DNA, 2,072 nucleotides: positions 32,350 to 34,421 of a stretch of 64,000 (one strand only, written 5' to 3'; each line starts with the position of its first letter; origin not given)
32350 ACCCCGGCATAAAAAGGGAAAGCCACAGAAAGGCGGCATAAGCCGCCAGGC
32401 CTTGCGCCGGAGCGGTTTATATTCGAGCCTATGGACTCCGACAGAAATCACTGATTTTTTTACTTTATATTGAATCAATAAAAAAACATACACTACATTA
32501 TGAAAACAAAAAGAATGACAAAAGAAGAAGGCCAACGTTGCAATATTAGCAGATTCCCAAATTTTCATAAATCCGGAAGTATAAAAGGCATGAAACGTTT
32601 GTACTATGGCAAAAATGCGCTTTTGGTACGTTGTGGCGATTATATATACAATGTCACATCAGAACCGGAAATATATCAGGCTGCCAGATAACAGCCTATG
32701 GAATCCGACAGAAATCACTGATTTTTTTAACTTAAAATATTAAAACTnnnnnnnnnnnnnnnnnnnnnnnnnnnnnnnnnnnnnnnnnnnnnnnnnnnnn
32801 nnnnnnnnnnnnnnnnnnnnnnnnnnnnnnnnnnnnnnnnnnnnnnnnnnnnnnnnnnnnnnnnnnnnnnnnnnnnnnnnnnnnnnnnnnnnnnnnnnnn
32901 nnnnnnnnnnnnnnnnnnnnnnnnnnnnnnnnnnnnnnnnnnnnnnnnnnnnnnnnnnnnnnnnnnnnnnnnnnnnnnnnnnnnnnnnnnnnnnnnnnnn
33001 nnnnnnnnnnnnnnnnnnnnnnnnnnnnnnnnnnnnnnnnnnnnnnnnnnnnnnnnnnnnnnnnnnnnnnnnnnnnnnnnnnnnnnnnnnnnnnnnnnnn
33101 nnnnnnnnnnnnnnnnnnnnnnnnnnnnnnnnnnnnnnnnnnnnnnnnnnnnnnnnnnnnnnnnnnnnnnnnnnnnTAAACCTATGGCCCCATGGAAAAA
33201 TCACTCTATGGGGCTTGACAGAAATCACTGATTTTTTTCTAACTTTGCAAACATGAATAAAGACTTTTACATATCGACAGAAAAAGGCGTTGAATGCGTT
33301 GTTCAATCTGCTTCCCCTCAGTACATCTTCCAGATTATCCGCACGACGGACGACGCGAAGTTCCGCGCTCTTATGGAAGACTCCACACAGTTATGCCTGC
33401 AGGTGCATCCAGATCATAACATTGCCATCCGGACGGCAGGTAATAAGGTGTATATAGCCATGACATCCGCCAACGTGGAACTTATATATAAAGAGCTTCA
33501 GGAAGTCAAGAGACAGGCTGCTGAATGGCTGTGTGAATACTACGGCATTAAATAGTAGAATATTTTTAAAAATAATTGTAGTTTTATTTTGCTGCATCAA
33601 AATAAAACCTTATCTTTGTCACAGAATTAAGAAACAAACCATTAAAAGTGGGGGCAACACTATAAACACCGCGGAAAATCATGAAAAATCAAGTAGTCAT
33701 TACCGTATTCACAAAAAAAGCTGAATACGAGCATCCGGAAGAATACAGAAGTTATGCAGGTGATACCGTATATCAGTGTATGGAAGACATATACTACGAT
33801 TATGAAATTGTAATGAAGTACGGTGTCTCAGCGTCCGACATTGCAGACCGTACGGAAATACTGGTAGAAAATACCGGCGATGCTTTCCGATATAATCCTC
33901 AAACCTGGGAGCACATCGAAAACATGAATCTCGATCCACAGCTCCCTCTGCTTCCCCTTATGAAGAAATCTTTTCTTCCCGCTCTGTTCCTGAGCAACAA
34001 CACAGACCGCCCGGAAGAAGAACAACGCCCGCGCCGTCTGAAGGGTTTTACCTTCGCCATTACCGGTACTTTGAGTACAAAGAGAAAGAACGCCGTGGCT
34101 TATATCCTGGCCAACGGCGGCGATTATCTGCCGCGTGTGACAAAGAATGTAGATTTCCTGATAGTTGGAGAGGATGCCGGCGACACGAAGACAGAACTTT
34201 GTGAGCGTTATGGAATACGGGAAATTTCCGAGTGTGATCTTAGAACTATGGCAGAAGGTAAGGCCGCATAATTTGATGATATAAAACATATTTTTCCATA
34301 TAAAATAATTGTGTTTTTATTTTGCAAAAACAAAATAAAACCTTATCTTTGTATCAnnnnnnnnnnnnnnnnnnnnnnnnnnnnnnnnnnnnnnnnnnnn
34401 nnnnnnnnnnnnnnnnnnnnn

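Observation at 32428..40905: Conserved ~34-nt 'gene-end' element punctuating an array of small accessory genes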

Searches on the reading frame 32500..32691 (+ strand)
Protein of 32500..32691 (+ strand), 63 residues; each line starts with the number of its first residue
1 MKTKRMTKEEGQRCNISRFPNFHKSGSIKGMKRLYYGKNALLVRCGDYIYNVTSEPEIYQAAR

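Call 42: search_protein_families(library=pfam, proteins=[window:32500-32691:+], max_evalue=0.01)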
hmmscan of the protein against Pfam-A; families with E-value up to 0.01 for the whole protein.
window:32500-32691:+ (63 aa): 0 families

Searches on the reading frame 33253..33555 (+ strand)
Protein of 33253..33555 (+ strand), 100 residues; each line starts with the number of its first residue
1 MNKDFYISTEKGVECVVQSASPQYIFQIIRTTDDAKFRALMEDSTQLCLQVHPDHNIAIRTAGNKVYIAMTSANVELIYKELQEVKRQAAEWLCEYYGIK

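Call 42: search_protein_families(library=pfam, proteins=[window:33253-33555:+], max_evalue=0.01)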
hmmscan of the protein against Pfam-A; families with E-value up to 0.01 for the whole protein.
window:33253-33555:+ (100 aa): 0 families

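Call 70: find_encoding_contigs(protein=window:33253-33555:+, flank=6000, max_places=10)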
Protein window:33253-33555:+ (100 aa): 14 contigs read that carry it; 3 places shown.
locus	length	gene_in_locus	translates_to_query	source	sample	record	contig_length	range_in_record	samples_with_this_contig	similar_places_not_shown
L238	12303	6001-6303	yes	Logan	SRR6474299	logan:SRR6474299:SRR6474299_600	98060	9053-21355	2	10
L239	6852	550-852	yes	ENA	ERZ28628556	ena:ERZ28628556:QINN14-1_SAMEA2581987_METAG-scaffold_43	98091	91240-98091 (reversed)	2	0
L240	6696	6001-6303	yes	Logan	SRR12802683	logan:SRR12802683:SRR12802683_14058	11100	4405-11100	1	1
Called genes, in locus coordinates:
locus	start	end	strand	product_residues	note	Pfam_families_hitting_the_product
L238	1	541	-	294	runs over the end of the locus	-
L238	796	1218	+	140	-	-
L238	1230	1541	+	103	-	-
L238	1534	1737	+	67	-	PF13560:HTH_31 (weak), PF01381:HTH_3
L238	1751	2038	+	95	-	-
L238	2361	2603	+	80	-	-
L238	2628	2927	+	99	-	-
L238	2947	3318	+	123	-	-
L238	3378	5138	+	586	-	PF18847:LPD29 (faint)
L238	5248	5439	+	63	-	-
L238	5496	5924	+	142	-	PF21849:DUF6908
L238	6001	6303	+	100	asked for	-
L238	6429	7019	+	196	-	PF00533:BRCT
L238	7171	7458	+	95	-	-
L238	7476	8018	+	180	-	-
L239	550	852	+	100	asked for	-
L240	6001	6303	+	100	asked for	-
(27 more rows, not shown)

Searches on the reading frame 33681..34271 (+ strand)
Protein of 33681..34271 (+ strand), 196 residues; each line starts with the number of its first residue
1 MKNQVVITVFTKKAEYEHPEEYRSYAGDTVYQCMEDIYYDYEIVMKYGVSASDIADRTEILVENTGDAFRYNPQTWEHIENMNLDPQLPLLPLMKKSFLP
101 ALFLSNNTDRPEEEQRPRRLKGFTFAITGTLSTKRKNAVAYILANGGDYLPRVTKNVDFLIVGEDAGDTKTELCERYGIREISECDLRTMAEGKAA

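Call 42: search_protein_families(library=pfam, proteins=[window:33681-34271:+], max_evalue=0.01)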
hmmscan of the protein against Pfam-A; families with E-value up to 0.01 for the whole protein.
window:33681-34271:+ (196 aa): 2 families
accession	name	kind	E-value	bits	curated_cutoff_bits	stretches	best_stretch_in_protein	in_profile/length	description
PF00533.33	BRCT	-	1e-07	32.5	21.3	1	118-173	4-60/78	BRCA1 C Terminus (BRCT) domain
PF12738.14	PTCB-BRCT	-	0.0096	16.4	22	0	127-168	5-46/63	twin BRCT domain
